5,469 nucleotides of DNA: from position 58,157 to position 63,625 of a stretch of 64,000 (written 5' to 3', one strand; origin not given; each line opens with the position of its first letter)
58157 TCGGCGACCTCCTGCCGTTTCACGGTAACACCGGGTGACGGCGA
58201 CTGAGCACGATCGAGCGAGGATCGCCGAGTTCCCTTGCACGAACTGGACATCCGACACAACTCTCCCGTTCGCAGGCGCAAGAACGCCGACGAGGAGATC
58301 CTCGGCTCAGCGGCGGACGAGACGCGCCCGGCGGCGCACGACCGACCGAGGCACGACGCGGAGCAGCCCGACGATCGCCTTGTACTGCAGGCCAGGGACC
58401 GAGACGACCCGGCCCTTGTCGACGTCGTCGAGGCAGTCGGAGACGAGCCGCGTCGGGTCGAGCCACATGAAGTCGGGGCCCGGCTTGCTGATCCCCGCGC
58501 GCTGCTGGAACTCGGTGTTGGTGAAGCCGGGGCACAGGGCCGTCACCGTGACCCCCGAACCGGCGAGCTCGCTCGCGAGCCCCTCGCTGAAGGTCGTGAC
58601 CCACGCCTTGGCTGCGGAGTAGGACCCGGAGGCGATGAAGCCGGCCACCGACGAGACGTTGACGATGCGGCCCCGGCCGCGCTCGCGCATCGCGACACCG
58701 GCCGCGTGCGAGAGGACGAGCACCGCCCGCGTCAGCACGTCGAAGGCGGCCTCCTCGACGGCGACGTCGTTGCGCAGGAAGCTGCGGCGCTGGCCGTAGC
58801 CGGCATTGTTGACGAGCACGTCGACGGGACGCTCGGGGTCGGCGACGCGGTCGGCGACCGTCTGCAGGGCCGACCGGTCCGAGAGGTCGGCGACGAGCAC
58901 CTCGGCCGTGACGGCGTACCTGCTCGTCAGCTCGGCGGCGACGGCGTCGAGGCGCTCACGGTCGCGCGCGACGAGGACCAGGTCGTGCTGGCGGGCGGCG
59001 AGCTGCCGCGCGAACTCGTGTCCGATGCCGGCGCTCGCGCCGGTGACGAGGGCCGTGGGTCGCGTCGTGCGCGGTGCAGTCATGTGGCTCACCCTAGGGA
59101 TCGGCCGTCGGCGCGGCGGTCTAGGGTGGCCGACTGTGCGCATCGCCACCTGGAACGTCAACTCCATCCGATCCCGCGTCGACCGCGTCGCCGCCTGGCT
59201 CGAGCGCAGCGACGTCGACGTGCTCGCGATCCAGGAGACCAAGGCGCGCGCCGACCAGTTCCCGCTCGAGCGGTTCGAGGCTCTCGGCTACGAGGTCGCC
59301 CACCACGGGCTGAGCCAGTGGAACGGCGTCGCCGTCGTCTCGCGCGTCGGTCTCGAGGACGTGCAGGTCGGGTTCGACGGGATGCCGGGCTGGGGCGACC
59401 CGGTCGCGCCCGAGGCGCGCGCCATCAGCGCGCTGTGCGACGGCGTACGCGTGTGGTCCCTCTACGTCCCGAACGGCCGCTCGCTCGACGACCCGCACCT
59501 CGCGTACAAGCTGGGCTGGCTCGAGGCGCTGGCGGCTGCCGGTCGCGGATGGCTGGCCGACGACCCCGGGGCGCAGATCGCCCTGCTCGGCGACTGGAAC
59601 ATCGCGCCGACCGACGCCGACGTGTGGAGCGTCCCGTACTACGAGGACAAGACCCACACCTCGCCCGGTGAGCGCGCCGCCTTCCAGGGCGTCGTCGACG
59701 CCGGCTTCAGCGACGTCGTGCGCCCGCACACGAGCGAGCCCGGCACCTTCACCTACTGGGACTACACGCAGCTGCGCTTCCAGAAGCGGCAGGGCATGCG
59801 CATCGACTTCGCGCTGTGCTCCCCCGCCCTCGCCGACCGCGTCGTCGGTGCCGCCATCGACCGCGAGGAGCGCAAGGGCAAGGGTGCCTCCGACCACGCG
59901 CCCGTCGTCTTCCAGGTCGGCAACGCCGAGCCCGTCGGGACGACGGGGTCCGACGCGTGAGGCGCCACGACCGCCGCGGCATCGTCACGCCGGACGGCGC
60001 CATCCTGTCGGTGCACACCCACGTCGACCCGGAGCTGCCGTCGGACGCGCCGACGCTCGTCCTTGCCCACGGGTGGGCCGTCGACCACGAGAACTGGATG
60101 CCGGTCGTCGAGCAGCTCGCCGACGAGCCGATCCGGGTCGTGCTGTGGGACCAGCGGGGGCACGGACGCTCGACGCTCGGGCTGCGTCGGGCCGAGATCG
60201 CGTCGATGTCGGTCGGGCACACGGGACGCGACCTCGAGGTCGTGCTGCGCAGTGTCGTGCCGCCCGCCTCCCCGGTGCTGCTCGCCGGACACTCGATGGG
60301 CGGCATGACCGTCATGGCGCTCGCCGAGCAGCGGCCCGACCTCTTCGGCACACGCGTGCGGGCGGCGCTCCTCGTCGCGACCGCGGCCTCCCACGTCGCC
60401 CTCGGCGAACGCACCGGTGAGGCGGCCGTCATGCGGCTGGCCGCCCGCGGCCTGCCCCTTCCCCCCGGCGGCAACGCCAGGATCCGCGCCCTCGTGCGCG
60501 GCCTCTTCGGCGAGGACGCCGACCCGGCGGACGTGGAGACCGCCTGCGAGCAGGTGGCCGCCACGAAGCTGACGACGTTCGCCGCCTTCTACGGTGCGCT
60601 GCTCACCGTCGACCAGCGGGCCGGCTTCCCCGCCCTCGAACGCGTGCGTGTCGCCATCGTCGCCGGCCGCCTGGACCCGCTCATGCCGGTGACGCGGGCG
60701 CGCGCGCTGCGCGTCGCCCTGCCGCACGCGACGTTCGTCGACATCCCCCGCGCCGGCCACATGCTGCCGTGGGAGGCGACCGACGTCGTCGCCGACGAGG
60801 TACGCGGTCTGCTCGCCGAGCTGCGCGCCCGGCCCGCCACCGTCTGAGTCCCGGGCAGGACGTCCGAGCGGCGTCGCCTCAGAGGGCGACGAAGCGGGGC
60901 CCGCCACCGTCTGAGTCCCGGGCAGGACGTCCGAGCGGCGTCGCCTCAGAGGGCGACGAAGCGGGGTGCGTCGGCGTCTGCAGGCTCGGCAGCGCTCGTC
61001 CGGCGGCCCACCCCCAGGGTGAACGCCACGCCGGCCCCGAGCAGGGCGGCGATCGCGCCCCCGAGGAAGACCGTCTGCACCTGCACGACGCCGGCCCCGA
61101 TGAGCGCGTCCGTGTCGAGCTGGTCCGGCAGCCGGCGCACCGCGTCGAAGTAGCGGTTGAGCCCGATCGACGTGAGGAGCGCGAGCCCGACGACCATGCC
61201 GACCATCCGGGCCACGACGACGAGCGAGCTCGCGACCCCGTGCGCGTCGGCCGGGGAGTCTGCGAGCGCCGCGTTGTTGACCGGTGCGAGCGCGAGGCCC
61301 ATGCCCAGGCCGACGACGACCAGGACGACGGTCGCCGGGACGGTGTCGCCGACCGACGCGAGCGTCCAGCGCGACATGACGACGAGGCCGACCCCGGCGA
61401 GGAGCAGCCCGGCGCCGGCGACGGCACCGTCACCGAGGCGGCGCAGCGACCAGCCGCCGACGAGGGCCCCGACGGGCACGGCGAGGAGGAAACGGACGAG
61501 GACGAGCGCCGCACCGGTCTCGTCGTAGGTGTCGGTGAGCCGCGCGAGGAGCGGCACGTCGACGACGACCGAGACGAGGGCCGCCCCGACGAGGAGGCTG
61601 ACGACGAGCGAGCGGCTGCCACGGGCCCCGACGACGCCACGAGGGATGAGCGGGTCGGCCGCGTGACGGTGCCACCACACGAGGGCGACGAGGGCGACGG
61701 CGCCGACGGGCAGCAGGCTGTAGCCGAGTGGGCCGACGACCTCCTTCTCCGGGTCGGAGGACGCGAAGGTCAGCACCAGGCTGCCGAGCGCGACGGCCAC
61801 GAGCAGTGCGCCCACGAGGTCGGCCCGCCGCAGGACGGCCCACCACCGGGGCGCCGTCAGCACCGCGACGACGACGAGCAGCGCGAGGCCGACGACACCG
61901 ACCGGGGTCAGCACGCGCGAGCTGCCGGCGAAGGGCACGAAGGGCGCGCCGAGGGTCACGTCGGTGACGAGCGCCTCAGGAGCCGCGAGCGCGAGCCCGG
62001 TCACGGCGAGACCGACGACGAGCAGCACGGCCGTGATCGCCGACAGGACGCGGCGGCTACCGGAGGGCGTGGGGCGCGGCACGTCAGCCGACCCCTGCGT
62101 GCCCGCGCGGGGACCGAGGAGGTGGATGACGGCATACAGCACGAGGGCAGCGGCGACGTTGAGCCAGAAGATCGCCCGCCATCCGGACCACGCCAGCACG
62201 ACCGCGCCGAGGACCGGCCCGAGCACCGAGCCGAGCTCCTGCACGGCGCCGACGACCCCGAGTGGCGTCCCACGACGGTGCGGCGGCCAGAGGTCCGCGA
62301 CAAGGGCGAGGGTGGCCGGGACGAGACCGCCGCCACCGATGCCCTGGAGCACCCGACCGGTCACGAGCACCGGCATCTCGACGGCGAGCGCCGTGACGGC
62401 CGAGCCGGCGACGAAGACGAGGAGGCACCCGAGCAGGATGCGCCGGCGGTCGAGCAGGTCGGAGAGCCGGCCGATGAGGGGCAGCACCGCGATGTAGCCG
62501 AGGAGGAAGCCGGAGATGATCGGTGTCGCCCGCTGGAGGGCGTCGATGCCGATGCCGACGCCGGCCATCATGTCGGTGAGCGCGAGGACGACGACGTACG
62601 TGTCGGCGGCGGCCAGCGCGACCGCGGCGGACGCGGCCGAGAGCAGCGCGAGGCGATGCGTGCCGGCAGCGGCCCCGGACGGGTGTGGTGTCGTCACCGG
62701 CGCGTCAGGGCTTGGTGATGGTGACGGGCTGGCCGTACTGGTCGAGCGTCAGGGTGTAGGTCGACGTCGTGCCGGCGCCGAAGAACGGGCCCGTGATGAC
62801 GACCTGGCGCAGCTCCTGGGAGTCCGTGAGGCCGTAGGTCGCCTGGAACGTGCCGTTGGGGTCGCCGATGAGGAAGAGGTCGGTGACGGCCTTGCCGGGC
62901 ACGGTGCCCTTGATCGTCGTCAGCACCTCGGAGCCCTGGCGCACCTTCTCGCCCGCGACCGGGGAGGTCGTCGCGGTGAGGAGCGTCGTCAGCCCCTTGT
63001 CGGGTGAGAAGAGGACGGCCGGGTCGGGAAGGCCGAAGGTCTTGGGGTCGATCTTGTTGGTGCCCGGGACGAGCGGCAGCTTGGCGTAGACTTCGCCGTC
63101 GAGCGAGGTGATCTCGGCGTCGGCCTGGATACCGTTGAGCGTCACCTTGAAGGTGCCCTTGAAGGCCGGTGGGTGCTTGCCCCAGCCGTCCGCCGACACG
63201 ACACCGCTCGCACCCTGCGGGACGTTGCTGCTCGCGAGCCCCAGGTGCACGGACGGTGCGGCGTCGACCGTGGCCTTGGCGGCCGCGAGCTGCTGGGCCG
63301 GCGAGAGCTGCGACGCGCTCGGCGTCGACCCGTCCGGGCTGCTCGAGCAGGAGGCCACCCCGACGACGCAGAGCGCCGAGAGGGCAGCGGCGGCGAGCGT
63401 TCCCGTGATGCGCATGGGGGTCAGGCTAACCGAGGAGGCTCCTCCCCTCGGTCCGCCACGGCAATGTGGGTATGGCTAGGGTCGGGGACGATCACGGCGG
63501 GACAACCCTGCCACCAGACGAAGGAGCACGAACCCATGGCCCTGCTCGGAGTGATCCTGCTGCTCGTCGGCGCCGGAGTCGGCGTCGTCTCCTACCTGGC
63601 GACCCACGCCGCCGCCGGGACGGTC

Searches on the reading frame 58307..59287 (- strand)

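Call 7: search_protein_families(library=pfam, proteins=[window:58307-59287:-], max_evalue=0.01)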
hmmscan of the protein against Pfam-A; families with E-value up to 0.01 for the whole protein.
window:58307-59287:- (326 aa): 8 families
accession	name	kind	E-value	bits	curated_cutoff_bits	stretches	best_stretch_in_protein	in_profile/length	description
PF00106.31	adh_short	-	1.7e-44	152.1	26.6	1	78-263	2-189/195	short chain dehydrogenase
PF13561.12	adh_short_C2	-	6.5e-28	98.3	27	1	83-263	1-183/236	Enoyl-(Acyl carrier protein) reductase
PF08659.16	KR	-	2.5e-12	47.5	22.6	1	78-249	2-171/180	KR domain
PF13460.12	NAD_binding_10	-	1.6e-05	25.3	27.2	1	83-259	1-149/184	NAD(P)H-binding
PF01370.27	Epimerase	-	8.6e-05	22.5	20.9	1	79-214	1-116/240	NAD dependent epimerase/dehydratase family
PF13439.12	Glyco_transf_4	-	0.001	19.5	28.5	0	90-117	9-36/170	Glycosyltransferase Family 4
PF02719.21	Polysacc_synt_2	-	0.0013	18.4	20.2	1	80-146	2-74/293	Polysaccharide biosynthesis protein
PF03435.24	Sacchrp_dh_NADP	-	0.006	17.3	25.1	1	80-164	2-78/129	Saccharopine dehydrogenase NADP binding domain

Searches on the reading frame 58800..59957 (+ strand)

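Call 49: search_protein_families(library=pfam, proteins=[window:58800-59957:+], max_evalue=0.001)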
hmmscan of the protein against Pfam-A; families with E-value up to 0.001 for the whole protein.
window:58800-59957:+ (386 aa): 1 family
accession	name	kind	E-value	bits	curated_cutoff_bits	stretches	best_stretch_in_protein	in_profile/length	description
PF03372.29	Exo_endo_phos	-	1.8e-22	80.6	24.5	1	116-366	1-225/225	Endonuclease/Exonuclease/phosphatase family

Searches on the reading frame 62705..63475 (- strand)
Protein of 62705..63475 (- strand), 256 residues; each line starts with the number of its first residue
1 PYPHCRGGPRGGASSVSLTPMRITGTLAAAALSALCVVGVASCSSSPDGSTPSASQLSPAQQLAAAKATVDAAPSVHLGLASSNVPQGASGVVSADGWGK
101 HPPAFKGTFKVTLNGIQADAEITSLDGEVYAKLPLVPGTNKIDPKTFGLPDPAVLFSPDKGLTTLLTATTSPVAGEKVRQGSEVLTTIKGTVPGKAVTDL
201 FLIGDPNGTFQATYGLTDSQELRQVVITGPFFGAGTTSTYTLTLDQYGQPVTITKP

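Call 49: search_protein_families(library=pfam, proteins=[window:62705-63475:-], max_evalue=0.001)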
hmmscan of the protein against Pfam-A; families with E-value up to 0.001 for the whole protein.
window:62705-63475:- (256 aa): 1 family
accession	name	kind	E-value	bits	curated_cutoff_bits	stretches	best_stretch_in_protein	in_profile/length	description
PF07161.20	LppX_LprAFG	-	2.1e-25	90.2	24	1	59-253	2-192/192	LppX_LprAFG lipoprotein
